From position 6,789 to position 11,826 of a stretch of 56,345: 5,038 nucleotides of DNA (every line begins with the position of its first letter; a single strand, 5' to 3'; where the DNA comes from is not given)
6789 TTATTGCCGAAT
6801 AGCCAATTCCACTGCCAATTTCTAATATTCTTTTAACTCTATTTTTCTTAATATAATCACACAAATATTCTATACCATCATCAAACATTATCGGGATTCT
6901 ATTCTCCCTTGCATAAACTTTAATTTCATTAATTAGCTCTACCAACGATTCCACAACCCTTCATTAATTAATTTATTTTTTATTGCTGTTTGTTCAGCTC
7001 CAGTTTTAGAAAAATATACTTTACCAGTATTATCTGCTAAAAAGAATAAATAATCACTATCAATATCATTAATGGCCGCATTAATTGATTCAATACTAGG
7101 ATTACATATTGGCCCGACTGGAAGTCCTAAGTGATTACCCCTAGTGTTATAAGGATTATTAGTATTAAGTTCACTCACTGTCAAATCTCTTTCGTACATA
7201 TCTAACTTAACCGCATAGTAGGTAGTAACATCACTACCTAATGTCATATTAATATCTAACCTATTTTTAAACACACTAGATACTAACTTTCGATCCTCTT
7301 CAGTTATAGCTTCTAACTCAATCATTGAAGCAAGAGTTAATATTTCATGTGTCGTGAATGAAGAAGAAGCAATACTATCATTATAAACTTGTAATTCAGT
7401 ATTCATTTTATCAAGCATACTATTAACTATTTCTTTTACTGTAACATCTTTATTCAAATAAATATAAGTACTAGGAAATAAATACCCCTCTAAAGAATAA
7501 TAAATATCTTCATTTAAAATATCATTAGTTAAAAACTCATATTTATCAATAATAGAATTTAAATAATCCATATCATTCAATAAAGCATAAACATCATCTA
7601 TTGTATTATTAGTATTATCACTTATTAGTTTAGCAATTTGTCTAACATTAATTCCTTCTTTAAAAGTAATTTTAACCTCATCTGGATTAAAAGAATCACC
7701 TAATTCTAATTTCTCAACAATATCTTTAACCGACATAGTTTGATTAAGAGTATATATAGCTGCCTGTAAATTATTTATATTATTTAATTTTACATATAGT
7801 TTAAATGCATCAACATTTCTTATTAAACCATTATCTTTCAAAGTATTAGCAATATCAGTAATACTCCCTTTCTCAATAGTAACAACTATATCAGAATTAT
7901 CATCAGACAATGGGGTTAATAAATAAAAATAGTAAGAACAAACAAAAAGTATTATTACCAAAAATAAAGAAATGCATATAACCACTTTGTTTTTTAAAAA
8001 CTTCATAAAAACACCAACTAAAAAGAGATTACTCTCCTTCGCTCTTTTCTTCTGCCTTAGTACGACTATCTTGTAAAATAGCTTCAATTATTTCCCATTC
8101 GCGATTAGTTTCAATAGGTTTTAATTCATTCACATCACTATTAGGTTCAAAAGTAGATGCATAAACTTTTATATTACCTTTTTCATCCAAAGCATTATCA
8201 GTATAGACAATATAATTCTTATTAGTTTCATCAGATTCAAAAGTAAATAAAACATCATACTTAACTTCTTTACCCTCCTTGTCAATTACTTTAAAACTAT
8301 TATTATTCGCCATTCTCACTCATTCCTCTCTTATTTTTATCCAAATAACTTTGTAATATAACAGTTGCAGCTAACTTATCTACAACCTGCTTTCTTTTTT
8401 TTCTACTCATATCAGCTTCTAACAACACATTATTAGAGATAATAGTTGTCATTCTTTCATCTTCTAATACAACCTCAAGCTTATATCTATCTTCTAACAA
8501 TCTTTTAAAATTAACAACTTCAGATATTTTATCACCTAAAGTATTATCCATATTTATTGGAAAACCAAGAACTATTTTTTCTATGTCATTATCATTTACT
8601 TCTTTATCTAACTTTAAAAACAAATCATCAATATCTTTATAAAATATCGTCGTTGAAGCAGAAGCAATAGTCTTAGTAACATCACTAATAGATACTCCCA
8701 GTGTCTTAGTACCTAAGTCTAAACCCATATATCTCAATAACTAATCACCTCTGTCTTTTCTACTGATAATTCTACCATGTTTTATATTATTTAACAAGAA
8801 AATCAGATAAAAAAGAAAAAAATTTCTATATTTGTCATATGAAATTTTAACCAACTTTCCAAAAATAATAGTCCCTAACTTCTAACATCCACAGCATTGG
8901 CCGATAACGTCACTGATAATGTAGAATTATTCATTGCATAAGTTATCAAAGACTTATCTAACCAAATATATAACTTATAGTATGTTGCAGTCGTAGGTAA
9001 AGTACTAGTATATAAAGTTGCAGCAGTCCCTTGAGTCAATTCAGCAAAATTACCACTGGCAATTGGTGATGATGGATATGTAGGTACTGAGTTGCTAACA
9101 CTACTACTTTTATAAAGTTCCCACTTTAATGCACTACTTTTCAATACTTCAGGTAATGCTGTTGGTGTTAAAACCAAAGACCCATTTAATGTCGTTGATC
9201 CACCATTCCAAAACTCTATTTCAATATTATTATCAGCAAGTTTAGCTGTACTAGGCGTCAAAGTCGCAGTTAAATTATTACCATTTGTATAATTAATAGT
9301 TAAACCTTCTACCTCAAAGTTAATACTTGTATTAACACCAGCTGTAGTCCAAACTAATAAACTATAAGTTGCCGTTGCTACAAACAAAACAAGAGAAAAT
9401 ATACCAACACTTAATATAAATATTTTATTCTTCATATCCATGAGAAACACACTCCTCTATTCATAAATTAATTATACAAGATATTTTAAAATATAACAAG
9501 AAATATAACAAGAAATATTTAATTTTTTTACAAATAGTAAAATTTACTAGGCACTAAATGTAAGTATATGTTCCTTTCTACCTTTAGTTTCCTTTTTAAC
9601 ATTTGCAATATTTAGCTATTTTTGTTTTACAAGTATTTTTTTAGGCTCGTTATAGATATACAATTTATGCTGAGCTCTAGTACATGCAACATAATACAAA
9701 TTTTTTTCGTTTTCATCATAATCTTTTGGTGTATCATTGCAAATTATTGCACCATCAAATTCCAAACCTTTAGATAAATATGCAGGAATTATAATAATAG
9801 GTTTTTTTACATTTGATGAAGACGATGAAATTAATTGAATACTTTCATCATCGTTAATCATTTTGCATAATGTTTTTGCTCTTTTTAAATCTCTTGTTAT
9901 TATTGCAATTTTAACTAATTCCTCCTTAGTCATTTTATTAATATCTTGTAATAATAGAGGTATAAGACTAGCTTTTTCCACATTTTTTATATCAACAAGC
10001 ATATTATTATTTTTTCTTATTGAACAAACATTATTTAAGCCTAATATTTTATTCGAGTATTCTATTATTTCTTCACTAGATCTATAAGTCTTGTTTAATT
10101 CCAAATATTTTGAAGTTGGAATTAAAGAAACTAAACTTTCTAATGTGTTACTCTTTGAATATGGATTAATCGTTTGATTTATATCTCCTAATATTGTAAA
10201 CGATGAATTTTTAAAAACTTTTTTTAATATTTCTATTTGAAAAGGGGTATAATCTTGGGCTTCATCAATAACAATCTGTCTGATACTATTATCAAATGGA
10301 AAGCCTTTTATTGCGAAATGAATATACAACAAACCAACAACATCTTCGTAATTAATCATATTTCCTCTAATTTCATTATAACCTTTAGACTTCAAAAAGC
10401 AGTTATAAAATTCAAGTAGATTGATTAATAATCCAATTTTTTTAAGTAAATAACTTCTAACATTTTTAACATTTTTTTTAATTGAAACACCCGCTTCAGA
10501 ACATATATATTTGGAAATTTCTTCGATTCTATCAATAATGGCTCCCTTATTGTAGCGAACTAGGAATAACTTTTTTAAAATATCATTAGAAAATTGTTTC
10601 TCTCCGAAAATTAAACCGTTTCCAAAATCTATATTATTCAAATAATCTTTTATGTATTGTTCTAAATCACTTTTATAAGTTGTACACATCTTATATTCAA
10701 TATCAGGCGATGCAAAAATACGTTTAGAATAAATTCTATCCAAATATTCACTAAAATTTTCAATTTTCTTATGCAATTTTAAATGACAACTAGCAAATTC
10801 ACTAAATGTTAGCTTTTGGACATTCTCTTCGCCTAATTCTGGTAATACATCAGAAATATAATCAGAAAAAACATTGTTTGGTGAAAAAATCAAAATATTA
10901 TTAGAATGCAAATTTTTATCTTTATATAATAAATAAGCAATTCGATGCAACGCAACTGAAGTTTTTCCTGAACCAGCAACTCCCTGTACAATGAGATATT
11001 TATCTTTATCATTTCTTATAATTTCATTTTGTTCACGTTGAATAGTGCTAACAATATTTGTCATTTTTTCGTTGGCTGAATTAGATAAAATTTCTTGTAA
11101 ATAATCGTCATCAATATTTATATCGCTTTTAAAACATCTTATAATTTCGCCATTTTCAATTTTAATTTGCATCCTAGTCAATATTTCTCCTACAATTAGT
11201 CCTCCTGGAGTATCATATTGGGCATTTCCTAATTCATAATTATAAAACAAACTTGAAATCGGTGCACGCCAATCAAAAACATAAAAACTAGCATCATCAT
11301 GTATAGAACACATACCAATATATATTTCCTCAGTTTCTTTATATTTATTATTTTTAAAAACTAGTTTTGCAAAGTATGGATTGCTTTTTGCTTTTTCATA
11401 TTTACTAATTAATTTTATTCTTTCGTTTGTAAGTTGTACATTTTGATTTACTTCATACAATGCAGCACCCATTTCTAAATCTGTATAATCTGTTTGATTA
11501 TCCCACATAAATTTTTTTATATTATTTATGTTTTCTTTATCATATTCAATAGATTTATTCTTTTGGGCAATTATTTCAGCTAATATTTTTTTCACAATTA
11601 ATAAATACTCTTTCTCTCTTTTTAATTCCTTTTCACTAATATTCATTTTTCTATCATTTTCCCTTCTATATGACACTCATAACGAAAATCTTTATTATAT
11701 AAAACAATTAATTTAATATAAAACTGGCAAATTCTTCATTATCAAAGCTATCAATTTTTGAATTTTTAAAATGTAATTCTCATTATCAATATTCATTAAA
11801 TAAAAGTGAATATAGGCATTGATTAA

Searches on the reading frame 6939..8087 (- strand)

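Call 66: search_protein_families(library=pfam, proteins=[window:6939-8087:-], max_evalue=0.00001)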
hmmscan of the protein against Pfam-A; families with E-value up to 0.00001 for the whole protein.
window:6939-8087:- (382 aa): 1 family
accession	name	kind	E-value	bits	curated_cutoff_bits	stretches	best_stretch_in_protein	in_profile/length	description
PF02618.21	YceG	-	1.1e-70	238.8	32.4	1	69-369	1-272/275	YceG-like family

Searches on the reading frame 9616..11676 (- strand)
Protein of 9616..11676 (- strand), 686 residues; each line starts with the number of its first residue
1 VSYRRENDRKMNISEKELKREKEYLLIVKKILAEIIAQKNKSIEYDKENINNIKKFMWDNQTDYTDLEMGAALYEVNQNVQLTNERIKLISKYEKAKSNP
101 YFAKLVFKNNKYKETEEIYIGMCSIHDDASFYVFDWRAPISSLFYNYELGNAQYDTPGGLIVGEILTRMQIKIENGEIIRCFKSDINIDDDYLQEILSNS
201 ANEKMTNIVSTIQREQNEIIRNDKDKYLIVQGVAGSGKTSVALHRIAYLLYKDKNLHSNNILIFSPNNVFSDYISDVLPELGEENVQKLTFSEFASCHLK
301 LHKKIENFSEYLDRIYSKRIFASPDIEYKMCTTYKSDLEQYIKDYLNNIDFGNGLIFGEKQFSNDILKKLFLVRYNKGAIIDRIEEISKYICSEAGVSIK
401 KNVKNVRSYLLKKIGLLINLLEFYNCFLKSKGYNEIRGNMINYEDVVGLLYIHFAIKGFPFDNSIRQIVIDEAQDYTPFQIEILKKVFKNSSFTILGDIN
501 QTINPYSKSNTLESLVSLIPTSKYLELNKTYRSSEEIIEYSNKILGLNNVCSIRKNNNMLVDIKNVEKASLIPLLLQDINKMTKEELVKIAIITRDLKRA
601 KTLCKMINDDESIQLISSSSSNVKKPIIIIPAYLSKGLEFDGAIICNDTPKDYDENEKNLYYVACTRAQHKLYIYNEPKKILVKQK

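Call 3: search_protein_families(library=ncbifam, proteins=[window:9616-11676:-], max_evalue=0.01)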
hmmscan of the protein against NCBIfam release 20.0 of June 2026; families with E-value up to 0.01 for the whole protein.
window:9616-11676:- (686 aa): 14 families
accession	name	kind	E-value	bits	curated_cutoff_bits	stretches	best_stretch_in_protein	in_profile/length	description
NF041464.1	HelD_BACSU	equivalog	8.9e-149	496.8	419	2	11-403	1-411/779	RNA polymerase recycling motor HelD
NF041254.1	motor_HelR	exception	1e-38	133.1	750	2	69-294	51-271/706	RNA polymerase recycling motor ATPase HelR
NF041258.1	motor_HelR_2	exception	4.5e-37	127.6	1100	2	104-295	64-255/713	RNA polymerase recycling motor ATPase HelR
NF041465.1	HelD_MYCSM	equivalog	3e-33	114.9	1051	2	104-291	69-256/719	RNA polymerase recycling motor HelD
NF008276.0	PRK11054.1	equivalog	7.7e-16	57.7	543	1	189-595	174-568/684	DNA helicase IV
TIGR01075.1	uvrD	equivalog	2.2e-13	49.4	1144.45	2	463-549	207-296/715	DNA helicase II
TIGR01073.1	pcrA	equivalog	3.2e-13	48.9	911.2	2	209-300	2-91/725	DNA helicase PcrA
NF008743.0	PRK11773.1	equivalog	5.5e-13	48.1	965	2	205-268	3-64/720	DNA helicase II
TIGR01074.1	rep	equivalog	7.3e-12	44.4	951.45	2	462-549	204-294/668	DNA helicase Rep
NF008172.0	PRK10919.1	equivalog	5.7e-09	34.7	1168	1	461-550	204-295/673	DNA helicase Rep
TIGR00609.1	recB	equivalog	1.5e-08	33.3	696.05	1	468-550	375-460/1175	exodeoxyribonuclease V subunit beta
TIGR02784.1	addA_alphas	equivalog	0.00057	18.3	860.75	0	461-488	387-414/1138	double-strand break repair helicase AddA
NF004066.1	PRK05580.1-3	equivalog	0.0012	17.2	813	1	202-255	246-301/788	primosomal protein N'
NF004067.0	PRK05580.1-4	equivalog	0.0064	14.9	763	1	200-254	196-251/737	primosomal protein N'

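Call 4: search_protein_families(library=pfam, proteins=[window:9616-11676:-], max_evalue=0.01)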
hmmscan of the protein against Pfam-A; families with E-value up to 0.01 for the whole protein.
window:9616-11676:- (686 aa): 10 families
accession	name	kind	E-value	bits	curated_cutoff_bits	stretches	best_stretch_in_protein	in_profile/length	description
PF00580.27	UvrD-helicase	-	2e-15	57.6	23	1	214-504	3-253/271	UvrD/REP helicase N-terminal domain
PF01443.25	Viral_helicase1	-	1.3e-09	38.7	21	1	467-676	62-228/228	Viral superfamily 1 RNA helicase core domain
PF13245.12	AAA_19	-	3.3e-09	37.5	25.1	1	216-503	1-130/134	AAA domain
PF13538.12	UvrD_C_2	-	4.4e-08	33.3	27.4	1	631-675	6-52/52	UvrD-like helicase C-terminal domain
PF09848.15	SLFN-g3_helicase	-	1.1e-07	31.9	24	1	227-296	3-68/354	Schlafen group 3, DNA/RNA helicase domain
PF13361.12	UvrD_C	-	1.9e-07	31.3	25.6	1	610-674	270-345/350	UvrD-like helicase C-terminal domain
PF02562.22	PhoH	-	2.1e-07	31.1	27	1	456-521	113-177/205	PhoH-like protein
PF00270.35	DEAD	-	0.00016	21.9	26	1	212-286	3-72/167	DEAD/DEAH box helicase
PF25199.1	nSTAND_NTPase5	-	0.00067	19.9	34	1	208-255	24-70/145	Novel STAND NTPase 5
PF13604.12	AAA_30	-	0.0036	17.5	27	0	213-241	6-34/191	AAA domain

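Call 62: search_protein_families(library=padloc, proteins=[window:9616-11676:-], max_evalue=0.001)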
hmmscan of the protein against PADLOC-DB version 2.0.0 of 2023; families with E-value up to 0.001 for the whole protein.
window:9616-11676:- (686 aa): 26 families (the best 25 are shown)
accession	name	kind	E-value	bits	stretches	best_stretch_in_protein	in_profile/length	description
PDLC03802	RTasHel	-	8.2e-17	59.3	3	468-605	196-332/675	DRT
PDLC00122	GajB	-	1.6e-15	55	2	586-677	386-473/502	UrvD helicase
PDLC00132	GajB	-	2.9e-15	53.9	2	462-546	212-300/625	UrvD helicase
PDLC00106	GajB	-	5.2e-14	49.6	2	467-604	208-350/577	UrvD helicase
PDLC01087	C3a187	-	2.9e-12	44.2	1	209-301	194-280/559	NERD+UvrD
PDLC00130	GajB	-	1.2e-11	41.6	1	467-547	208-292/589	UrvD helicase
PDLC00138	GajB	-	1.6e-11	41.7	2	467-614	223-380/581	UrvD helicase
PDLC00103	GajB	-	1.8e-11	41.7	1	467-558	214-308/612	UrvD helicase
PDLC00104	GajB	-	4.8e-11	40.1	1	468-552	169-256/574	UrvD helicase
PDLC00142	GajB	-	8.4e-11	38.9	1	468-596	219-346/583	UrvD helicase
PDLC00121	GajB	-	1.4e-10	38.4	1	461-545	199-283/565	UrvD helicase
PDLC00117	GajB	-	1.2e-09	35.3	1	467-611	221-374/604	UrvD helicase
PDLC00119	GajB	-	1.5e-08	32.1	1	465-623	219-376/565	UrvD helicase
PDLC00145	GajB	-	2.2e-08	31.2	1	466-603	208-348/572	UrvD helicase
PDLC04173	GajB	-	3.1e-08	31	1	633-681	424-467/471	-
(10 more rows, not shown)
